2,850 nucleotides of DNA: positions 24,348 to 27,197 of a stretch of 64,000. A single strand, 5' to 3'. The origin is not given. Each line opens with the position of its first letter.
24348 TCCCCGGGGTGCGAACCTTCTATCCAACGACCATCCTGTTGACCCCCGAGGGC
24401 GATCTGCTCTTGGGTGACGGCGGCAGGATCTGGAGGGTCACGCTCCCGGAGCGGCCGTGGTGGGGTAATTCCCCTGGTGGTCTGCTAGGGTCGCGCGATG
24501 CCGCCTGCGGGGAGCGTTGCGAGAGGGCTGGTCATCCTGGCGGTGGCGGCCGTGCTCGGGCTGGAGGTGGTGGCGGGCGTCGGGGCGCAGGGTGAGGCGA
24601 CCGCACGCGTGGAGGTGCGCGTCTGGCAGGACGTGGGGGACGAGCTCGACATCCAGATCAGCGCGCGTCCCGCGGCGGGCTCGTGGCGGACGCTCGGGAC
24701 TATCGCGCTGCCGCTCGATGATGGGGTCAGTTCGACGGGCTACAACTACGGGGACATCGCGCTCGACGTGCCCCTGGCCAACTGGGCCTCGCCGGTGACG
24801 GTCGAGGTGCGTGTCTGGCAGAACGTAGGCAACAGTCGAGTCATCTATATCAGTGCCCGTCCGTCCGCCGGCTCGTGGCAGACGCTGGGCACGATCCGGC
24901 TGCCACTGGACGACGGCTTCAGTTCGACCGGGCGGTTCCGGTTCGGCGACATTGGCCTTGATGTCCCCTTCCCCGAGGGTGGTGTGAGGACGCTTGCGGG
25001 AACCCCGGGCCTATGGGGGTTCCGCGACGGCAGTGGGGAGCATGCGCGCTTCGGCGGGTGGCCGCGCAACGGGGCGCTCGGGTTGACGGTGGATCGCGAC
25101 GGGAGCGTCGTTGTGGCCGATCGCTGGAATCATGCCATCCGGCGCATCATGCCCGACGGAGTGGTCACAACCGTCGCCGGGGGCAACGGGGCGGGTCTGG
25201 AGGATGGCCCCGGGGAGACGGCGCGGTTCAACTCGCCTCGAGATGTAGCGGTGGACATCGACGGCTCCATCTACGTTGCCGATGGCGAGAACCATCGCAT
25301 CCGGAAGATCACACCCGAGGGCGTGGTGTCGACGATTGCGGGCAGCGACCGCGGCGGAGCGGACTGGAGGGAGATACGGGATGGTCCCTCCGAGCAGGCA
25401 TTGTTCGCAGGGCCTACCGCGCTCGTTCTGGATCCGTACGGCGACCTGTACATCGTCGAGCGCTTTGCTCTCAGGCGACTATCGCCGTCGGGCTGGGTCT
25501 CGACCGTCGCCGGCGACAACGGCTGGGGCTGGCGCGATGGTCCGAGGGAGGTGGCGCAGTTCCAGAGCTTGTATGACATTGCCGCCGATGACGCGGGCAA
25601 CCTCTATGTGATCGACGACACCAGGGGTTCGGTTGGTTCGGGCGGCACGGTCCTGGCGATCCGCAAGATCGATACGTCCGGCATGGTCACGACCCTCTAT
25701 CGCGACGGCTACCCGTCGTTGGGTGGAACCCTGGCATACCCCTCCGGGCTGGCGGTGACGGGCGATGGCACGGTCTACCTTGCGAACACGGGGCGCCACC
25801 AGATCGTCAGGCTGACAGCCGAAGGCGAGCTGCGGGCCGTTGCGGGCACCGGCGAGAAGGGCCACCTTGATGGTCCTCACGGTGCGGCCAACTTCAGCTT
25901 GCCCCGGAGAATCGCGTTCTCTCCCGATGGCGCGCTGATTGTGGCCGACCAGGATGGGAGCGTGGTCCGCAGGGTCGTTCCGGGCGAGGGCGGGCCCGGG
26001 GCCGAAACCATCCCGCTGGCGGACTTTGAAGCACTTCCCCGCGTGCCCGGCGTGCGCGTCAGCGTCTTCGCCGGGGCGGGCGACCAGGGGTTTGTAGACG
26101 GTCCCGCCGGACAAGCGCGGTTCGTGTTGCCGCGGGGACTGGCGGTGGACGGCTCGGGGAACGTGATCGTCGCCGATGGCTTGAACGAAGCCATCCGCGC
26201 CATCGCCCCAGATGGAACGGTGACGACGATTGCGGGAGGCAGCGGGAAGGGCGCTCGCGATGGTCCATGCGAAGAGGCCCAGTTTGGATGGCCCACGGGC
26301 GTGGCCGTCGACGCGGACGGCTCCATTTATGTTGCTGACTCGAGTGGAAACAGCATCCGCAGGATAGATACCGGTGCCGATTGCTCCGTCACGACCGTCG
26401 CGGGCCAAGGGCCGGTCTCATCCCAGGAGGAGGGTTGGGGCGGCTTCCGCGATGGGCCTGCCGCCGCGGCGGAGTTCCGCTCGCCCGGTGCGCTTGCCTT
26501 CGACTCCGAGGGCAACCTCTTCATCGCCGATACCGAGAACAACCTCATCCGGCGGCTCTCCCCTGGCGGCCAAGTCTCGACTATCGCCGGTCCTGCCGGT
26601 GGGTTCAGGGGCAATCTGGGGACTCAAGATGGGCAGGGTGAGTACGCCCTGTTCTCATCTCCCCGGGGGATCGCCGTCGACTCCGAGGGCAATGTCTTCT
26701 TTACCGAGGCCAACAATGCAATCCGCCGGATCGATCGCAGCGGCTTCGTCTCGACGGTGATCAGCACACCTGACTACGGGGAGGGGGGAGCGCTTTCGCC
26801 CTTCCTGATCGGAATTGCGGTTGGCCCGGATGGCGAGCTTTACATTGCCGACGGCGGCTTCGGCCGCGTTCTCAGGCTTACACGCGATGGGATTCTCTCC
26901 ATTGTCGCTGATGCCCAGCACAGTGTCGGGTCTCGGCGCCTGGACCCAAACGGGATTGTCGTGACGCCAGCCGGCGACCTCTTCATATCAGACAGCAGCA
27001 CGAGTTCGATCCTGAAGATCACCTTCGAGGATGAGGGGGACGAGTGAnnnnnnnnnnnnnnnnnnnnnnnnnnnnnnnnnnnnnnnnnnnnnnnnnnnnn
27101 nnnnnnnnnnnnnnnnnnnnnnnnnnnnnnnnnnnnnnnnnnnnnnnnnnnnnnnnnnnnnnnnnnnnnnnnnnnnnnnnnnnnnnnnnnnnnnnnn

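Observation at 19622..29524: Head-to-tail array of four diverged paralogues encoding secreted 'double VRVWQ module + NHL beta-propeller' proteins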

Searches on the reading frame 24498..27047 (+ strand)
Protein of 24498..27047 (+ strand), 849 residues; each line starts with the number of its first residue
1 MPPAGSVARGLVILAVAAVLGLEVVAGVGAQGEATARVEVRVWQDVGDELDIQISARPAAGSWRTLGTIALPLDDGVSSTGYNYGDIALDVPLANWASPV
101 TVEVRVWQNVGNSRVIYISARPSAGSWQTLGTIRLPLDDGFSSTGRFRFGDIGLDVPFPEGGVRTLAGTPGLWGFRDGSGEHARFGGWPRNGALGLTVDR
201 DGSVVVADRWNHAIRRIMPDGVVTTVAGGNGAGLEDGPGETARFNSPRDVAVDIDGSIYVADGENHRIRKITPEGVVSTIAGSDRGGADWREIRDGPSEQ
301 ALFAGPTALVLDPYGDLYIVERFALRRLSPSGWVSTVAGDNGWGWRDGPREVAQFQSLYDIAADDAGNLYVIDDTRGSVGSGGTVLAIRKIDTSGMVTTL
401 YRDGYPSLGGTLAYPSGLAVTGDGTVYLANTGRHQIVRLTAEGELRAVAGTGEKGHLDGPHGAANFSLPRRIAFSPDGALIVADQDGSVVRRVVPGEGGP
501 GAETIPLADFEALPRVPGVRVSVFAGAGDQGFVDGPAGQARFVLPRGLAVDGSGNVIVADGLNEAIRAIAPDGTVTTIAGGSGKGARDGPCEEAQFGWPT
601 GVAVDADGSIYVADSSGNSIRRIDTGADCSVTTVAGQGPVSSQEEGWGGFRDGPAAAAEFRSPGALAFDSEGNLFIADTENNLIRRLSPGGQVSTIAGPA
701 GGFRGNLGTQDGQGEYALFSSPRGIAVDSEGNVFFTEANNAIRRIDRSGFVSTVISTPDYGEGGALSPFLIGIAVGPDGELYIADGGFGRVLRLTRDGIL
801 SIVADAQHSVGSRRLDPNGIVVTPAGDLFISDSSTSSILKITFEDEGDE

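Call 3: search_protein_families(library=pfam, proteins=[window:24498-27047:+], max_evalue=0.01)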
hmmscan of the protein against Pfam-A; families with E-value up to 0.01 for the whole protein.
window:24498-27047:+ (849 aa): 10 families
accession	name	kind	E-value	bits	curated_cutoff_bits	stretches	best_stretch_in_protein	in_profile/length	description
PF01436.27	NHL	-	1.9e-54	179.5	20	5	244-270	1-27/28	NHL repeat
PF25021.1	TEN_NHL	-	2.4e-43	148.9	27.1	5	238-284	135-179/357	Teneurin NHL domain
PF08450.18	SGL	-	5e-18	66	26.3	0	595-695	132-218/246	SMP-30/Gluconolactonase/LRE-like region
PF24684.1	Vgb_lyase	-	1.1e-17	64.3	50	1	720-844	97-210/290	Virginiamycin B lyase family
PF13449.12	Phytase-like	-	2.2e-11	44.6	27.6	1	354-455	2-110/284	Esterase-like activity of phytase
PF06739.17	SBBP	-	1.8e-09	37.8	20.5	0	721-734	14-27/38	Beta-propeller repeat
PF05787.19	PhoX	-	2.1e-07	30.9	24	0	630-716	404-483/515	Alkaline phosphatase PhoX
PF20067.5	SSL_N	-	1.8e-06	28.1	18.9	0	602-618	26-42/46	Strictosidine synthase-like, N-terminal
PF22701.2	Mala_s_1-like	-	7.9e-06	26.2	27.5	0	546-615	91-148/195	Mal s 1 allergenic protein-like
PF07494.17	Reg_prop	-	0.00018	21.7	20.4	0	665-677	9-21/24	Two component regulator propeller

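Call 4: search_protein_families(library=ncbifam, proteins=[window:24498-27047:+], max_evalue=0.01)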
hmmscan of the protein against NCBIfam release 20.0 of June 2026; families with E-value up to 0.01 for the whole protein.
window:24498-27047:+ (849 aa): 7 families
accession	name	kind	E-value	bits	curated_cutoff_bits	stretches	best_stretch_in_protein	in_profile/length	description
NF033206.1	ScyE_fam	subfamily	4.2e-28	98.9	80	3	355-434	252-323/333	ScyD/ScyE family protein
NF035926.1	scyF_NHL_VPEP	equivalog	1.3e-27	97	350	4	539-625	195-275/376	scytonemin biosynthesis PEP-CTERM protein ScyF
NF047494.1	Lepto_SBBP_lipo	equivalog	2.6e-09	36.3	400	0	248-320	132-204/466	SBBP repeat beta-propeller lipoprotein, LipL53 family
NF047780.1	LIC12708_fam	subfamily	2.7e-07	29.8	150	0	606-685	65-144/391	LIC_12708 family protein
NF000022.1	stregra_B_VgbA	exception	1.2e-05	24.5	600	0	725-800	62-131/299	streptogramin B lyase Vgb(A)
TIGR02604.1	Piru_Ver_Nterm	subfamily_domain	0.00017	21.1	122.2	0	599-618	323-342/367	PVC-type heme-binding CxxCH protein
NF000096.1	stregra_B_VgbB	exception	0.0044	16.2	600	0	721-832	16-116/295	streptogramin B lyase Vgb(B)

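Call 31: find_encoding_contigs(protein=window:24498-27047:+, flank=10000, max_places=4)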
Protein window:24498-27047:+ (849 aa): no gene with exactly this product is on record in the collection.

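Call 38: search_solved_structures(query=window:24498-27047:+, max_evalue=0.00001)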
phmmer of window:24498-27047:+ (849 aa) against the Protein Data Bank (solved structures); distinct sequences matched with E-value up to 0.00001: 61 (the best 60 are shown).
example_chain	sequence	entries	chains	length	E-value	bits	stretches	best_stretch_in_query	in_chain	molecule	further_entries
9ifo_A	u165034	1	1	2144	1.7e-49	172.1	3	525-705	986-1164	Teneurin-Like Protein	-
9pt5_A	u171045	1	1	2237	2.6e-49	171.4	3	525-705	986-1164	Teneurin-like protein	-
7djk_A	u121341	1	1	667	3.7e-24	88.2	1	572-747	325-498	Protein SUPPRESSOR OF QUENCHING 1, chloroplastic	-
7djj_A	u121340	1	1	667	3.7e-24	88.2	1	572-747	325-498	Protein SUPPRESSOR OF QUENCHING 1, chloroplastic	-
7djl_C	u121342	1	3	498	3.8e-23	84.9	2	572-748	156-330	Protein SUPPRESSOR OF QUENCHING 1, chloroplastic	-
7djm_A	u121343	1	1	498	4.2e-23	84.7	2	572-748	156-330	Protein SUPPRESSOR OF QUENCHING 1, chloroplastic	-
7qrx_A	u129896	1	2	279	6.5e-23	84.1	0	194-276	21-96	E3 ubiquitin-protein ligase TRIM71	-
8j72_A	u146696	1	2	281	7.9e-23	83.8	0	168-276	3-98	E3 ubiquitin-protein ligase TRIM71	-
9jur_A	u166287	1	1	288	8.1e-23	83.8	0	194-276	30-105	E3 ubiquitin-protein ligase TRIM71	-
6d69_A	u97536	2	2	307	4.6e-22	81.3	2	537-676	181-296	NHL Repeat Region of D. melanogaster Thin | Thin, isoform D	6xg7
6fpt_A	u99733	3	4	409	1.4e-20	76.3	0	194-275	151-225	E3 ubiquitin-protein ligase TRIM71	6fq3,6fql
6g7w_A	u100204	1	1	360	1.1e-19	73.4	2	197-292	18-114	NHL repeat-containing protein 2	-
6gc1_A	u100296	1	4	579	7.5e-19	70.7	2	197-292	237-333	NHL repeat-containing protein 2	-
7bam_A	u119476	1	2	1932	4.6e-17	64.8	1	534-840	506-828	Teneurin-4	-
7ban_A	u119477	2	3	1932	4.6e-17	64.8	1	534-840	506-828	Teneurin-4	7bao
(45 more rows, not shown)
